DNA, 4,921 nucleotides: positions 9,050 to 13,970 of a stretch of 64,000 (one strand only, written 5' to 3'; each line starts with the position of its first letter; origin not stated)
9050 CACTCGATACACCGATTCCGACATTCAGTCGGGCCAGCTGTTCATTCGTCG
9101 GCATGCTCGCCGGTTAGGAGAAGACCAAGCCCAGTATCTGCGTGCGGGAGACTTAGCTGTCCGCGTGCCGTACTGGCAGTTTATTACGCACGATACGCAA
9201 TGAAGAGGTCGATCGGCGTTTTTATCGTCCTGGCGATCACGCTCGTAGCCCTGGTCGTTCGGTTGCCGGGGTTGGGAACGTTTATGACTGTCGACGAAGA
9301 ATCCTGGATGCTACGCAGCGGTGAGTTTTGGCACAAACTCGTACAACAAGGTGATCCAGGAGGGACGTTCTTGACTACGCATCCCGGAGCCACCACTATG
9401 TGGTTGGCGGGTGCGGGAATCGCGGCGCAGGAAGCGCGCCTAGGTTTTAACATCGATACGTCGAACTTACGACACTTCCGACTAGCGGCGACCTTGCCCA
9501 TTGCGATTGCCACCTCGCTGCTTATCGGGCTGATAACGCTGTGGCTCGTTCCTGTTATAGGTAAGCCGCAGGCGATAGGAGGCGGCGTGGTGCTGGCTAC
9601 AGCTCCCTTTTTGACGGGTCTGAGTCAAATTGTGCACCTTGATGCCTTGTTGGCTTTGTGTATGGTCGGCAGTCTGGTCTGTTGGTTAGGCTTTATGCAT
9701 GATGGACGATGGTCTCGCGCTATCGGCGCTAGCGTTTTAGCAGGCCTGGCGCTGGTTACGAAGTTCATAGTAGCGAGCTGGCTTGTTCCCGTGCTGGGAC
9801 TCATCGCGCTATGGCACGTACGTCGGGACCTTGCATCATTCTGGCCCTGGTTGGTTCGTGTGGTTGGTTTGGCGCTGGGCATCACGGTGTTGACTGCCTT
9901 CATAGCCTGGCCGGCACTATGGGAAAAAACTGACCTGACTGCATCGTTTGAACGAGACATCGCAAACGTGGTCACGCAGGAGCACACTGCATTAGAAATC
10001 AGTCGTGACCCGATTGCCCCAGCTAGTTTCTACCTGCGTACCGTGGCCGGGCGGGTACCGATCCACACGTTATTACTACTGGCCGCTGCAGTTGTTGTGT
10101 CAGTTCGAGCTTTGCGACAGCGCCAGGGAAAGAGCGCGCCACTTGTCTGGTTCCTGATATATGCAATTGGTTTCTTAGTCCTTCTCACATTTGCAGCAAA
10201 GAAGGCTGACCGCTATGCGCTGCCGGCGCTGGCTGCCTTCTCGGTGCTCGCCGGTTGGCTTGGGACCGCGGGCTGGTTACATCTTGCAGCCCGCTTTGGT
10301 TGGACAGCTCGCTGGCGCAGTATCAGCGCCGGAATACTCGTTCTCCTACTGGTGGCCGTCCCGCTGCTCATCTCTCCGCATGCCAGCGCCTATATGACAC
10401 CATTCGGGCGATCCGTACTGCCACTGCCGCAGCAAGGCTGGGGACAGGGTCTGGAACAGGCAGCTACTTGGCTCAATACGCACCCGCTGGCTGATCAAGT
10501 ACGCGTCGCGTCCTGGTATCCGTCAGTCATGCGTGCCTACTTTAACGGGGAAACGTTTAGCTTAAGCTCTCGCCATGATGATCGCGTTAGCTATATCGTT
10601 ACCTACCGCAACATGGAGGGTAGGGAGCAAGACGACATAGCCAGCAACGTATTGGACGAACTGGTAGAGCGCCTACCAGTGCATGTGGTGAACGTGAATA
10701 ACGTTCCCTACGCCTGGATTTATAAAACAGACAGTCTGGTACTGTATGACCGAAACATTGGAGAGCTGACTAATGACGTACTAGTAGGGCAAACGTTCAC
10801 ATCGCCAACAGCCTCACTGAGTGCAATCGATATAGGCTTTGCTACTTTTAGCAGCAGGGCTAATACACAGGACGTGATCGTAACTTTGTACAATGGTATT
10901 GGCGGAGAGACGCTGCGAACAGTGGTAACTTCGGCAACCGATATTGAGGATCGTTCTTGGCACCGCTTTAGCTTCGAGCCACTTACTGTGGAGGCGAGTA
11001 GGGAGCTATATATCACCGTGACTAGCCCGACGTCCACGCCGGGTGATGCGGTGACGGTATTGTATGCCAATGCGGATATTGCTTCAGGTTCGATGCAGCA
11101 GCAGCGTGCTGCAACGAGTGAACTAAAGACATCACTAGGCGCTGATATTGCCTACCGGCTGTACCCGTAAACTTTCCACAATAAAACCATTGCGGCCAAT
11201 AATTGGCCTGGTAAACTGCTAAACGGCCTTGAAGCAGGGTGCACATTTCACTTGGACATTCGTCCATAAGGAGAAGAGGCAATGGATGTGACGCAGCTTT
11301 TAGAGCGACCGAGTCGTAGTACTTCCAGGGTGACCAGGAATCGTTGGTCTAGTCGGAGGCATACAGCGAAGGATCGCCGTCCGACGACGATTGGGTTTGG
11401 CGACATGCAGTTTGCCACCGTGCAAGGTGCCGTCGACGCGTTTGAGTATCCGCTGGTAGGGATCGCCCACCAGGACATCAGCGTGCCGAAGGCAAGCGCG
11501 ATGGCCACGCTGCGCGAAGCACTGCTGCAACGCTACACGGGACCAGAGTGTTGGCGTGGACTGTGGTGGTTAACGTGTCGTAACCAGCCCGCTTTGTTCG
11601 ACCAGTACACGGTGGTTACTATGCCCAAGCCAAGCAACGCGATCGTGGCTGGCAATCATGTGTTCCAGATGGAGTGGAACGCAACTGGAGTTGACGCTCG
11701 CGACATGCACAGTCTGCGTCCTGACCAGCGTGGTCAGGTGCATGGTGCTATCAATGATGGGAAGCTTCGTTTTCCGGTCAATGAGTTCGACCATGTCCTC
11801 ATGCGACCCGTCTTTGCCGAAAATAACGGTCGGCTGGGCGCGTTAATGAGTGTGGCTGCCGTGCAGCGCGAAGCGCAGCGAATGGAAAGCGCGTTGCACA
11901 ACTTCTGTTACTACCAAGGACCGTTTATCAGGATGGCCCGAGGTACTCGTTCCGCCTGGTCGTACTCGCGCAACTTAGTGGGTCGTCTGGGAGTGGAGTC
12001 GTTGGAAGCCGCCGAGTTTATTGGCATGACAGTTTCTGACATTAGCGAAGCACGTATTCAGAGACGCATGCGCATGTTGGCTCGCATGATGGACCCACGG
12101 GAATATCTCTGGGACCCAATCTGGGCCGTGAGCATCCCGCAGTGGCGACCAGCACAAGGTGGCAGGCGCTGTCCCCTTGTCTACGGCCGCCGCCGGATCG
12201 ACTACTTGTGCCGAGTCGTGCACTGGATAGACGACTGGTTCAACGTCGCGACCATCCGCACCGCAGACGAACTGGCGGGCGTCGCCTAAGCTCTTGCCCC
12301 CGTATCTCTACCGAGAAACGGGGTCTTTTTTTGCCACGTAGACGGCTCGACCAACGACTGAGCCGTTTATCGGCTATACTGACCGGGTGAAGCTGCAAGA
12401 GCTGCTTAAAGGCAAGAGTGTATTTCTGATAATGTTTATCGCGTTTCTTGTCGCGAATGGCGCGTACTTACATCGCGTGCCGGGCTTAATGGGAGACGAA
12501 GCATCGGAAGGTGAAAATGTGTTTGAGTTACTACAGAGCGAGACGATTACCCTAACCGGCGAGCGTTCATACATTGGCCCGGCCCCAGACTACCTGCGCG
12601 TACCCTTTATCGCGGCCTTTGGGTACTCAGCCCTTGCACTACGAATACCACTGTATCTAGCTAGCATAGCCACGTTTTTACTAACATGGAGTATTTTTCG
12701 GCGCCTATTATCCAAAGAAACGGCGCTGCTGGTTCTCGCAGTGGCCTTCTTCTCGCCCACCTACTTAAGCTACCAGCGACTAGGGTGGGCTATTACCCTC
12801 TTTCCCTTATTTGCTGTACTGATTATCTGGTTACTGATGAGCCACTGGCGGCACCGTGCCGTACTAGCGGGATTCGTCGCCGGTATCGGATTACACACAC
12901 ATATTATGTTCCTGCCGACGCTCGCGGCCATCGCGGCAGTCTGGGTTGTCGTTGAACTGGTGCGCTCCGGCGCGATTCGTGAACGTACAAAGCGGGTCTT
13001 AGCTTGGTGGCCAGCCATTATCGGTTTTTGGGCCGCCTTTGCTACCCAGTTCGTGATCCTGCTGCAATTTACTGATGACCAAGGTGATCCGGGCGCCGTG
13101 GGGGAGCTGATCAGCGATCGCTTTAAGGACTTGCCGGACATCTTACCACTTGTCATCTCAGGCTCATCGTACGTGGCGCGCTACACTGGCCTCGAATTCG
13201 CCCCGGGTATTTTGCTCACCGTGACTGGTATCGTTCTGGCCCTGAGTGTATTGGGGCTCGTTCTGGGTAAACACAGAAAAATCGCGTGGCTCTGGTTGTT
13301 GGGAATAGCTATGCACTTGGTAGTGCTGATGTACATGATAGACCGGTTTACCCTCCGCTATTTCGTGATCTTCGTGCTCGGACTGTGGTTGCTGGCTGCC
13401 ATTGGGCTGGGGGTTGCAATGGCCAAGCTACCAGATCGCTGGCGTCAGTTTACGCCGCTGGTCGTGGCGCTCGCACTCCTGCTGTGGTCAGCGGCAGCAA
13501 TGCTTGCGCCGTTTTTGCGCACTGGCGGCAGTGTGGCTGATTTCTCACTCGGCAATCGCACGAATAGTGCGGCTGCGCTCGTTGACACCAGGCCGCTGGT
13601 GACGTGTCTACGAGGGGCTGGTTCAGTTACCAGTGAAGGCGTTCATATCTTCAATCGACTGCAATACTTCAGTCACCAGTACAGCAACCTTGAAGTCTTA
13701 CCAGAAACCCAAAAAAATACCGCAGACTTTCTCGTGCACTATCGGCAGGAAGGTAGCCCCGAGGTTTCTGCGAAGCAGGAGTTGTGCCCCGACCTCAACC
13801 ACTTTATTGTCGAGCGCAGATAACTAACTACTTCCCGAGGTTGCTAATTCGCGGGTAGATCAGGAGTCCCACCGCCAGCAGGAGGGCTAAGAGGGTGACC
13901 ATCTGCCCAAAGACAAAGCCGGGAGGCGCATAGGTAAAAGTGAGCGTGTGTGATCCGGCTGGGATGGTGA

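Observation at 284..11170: A ~95-aa beta-rich module shuffled between the N- and C-terminal sides of GT-C glycosyltransferase paralogs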

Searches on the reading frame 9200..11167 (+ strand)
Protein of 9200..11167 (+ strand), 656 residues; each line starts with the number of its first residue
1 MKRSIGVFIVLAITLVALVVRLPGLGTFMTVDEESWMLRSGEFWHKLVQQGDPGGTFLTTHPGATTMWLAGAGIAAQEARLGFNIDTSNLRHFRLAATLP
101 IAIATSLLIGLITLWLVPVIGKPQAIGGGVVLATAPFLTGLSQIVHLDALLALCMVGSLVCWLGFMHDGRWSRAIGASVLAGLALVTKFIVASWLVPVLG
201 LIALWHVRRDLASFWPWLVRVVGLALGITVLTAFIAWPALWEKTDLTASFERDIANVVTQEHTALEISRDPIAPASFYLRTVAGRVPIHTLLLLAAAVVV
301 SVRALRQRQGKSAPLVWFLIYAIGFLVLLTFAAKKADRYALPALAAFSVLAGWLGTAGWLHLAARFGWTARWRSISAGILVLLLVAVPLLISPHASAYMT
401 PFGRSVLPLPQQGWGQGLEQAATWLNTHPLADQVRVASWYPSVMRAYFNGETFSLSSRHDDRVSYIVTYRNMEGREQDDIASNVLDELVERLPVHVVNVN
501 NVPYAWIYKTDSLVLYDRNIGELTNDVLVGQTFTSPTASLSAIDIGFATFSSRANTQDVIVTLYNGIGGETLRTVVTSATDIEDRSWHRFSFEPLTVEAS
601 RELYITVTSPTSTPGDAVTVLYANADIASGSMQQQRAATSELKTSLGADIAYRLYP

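Call 6: search_protein_families(library=pfam, proteins=[window:9200-11167:+], max_evalue=0.01)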
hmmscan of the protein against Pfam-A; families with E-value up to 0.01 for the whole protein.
window:9200-11167:+ (656 aa): 1 family
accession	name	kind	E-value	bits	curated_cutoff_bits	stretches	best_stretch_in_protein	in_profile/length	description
PF13231.12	PMT_2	-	7.5e-11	42.9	26.1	1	95-231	22-158/160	Dolichyl-phosphate-mannose-protein mannosyltransferase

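Call 9: search_protein_families(library=ncbifam, proteins=[window:9200-11167:+], max_evalue=1)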
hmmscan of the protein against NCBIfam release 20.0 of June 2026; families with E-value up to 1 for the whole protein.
window:9200-11167:+ (656 aa): 1 family
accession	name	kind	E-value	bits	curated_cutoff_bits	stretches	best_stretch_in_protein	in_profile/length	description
NF046088.1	anchor_EppA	equivalog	0.13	12.7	90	0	319-369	6-50/58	EPS-associated small membrane protein EppA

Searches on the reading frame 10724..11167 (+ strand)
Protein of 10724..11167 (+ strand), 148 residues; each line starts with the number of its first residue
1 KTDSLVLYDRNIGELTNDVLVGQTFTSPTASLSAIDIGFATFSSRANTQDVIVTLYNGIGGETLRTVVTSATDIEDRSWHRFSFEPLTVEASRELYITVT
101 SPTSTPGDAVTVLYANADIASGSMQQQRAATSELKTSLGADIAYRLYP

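Call 8: search_protein_families(library=pfam, proteins=[window:10724-11167:+], max_evalue=10)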
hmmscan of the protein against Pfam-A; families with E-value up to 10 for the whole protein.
seq(148 aa): 0 families

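Call 10: search_solved_structures(query=window:10724-11167:+, max_evalue=10)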
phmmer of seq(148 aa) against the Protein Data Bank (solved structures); distinct sequences matched with E-value up to 10: 0.

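Call 69: search_dna_similar(query=window:10754-11167:+, collection=plasmids, mode=protein, max_evalue=1, max_rows=15)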
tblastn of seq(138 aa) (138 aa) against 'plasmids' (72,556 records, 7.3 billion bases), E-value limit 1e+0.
No match.

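Call 103: search_protein_families(library=phrogs, proteins=[window:10733-11167:+], max_evalue=0.1)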
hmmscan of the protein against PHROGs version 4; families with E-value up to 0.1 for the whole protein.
seq(145 aa): 1 family
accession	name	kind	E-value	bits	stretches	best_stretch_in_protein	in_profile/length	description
phrog_10301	-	unknown function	0.014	15.8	1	35-112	66-144/302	-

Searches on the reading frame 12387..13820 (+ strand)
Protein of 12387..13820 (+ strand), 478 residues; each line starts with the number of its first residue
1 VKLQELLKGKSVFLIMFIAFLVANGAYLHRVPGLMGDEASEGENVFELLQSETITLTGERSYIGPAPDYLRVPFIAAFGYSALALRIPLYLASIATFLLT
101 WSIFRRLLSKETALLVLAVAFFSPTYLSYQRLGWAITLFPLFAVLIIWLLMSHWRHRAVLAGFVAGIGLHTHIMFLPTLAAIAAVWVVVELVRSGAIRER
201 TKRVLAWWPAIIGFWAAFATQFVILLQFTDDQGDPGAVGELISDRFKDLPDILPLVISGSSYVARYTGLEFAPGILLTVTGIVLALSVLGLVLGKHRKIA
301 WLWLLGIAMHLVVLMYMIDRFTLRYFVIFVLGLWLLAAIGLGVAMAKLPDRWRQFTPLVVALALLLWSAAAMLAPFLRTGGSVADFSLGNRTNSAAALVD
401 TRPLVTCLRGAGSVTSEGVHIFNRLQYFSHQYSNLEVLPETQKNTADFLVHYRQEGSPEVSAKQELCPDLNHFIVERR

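Call 6: search_protein_families(library=pfam, proteins=[window:12387-13820:+], max_evalue=0.01)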
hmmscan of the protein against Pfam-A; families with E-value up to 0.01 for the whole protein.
window:12387-13820:+ (478 aa): 1 family
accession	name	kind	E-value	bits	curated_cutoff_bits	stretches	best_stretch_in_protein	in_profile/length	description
PF13231.12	PMT_2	-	7.2e-06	26.7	26.1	1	67-199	6-140/160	Dolichyl-phosphate-mannose-protein mannosyltransferase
